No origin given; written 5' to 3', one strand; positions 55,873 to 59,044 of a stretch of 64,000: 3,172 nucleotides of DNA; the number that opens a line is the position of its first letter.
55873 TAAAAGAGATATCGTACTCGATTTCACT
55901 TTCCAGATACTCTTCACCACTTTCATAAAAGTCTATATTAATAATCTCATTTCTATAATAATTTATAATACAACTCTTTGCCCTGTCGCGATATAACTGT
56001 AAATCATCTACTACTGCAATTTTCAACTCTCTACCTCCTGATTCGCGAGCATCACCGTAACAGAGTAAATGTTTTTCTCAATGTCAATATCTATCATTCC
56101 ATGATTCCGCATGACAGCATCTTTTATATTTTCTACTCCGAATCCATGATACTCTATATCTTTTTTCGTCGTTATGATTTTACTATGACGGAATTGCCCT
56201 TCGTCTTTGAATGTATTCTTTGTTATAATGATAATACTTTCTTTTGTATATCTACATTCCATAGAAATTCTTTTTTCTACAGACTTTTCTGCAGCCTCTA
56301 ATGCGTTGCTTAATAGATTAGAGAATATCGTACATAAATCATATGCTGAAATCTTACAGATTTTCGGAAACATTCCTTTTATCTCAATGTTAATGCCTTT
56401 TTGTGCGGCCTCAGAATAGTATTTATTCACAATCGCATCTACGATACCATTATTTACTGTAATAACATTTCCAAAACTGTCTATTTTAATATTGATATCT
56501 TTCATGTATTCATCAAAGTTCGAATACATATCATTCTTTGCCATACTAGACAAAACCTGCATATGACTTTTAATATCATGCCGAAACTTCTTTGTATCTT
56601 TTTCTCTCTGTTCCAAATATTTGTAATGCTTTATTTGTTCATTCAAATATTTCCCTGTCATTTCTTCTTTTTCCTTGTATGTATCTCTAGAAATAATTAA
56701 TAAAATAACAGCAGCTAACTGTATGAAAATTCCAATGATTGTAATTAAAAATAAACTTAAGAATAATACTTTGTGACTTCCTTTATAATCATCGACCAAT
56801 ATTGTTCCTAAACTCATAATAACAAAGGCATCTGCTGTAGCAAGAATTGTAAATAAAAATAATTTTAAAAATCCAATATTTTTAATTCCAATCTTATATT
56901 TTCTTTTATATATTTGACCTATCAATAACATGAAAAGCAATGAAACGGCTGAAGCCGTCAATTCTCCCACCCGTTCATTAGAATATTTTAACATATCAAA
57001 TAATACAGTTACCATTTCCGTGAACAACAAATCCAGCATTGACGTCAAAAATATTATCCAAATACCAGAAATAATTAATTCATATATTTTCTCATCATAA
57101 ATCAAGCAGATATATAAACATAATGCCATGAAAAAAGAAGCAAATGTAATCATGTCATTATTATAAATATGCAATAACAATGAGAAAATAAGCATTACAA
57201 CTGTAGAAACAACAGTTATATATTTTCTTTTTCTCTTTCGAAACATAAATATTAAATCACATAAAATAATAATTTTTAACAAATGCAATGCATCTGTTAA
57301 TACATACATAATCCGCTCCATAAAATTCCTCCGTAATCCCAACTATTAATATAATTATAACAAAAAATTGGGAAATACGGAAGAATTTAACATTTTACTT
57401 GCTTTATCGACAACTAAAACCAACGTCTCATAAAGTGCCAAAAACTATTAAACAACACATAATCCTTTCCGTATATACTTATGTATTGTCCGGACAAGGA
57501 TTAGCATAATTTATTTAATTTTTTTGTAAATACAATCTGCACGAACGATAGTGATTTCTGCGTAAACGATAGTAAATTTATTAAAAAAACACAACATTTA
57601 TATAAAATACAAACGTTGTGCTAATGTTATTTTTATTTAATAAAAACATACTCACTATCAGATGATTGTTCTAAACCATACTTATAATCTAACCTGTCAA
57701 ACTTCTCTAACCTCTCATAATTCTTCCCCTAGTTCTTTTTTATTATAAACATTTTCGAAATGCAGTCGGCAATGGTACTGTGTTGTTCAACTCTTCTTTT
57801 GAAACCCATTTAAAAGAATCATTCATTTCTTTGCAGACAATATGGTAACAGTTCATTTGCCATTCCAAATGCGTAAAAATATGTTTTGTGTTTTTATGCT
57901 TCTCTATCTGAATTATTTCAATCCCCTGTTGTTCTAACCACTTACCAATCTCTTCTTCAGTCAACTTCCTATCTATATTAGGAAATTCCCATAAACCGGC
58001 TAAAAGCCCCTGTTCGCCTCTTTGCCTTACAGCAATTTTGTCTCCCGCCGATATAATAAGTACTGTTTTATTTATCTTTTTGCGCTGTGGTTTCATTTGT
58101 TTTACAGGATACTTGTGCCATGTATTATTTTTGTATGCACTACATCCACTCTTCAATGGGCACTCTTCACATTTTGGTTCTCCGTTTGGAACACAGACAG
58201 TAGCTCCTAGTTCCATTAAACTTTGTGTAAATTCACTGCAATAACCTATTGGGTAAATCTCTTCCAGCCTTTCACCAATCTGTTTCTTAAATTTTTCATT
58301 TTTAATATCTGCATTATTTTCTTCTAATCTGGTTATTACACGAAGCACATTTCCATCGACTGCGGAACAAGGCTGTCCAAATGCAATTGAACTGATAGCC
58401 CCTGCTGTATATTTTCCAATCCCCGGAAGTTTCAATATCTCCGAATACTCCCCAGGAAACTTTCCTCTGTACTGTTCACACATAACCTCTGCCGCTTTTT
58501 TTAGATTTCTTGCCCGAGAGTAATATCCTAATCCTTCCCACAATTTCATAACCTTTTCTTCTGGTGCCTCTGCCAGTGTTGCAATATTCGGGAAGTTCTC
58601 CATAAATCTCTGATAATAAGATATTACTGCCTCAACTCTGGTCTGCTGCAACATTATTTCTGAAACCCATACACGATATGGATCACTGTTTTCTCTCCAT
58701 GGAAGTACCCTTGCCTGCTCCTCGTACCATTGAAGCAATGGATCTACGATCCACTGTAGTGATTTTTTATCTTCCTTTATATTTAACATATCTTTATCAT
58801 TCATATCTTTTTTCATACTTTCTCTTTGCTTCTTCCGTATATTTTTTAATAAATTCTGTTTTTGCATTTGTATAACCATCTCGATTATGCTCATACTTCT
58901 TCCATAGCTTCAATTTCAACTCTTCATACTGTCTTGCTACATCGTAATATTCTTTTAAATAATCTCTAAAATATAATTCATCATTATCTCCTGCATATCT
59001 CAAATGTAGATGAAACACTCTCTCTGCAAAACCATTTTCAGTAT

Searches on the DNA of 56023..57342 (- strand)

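Call 58: search_rna_families(sources=[L018, L015, L004, L017, L033], threshold=evalue, max_evalue=1)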
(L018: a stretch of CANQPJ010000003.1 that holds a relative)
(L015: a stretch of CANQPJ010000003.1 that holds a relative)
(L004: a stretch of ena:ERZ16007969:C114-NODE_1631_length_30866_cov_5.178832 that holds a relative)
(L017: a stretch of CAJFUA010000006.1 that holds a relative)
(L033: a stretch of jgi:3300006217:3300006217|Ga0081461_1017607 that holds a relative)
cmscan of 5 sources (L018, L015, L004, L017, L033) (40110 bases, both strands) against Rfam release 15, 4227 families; matches with E-value up to 1: 1.
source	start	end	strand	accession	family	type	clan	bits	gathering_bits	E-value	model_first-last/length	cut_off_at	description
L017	2749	2861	-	RF02503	Atu_C9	Gene; sRNA;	-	18.4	40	0.74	71-192/192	no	Rhizobiales sRNA Atu_C9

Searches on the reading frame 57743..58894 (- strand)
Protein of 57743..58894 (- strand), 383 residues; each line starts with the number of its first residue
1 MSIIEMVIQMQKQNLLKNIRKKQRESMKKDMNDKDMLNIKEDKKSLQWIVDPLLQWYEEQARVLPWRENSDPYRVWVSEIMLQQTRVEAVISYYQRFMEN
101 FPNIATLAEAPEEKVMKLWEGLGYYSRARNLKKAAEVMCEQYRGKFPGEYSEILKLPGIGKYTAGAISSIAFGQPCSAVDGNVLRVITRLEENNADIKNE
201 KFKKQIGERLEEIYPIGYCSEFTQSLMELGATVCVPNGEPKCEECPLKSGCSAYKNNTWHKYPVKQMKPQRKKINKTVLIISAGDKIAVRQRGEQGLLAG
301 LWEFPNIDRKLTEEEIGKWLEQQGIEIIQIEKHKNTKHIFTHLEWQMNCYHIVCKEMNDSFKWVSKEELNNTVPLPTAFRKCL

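Call 9: search_protein_families(library=pfam, proteins=[window:57743-58894:-])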
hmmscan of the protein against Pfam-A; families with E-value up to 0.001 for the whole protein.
window:57743-58894:- (383 aa): 3 families
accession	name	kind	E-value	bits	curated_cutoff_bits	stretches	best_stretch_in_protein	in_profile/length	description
PF14815.12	NUDIX_4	-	1.3e-28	99.5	35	1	277-383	1-111/113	NUDIX domain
PF00730.31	HhH-GPD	-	1.7e-24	86.7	26.2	1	77-211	1-107/108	HhH-GPD superfamily base excision DNA repair protein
PF00633.29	HHH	-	1.5e-05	25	24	1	142-169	2-29/30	Helix-hairpin-helix motif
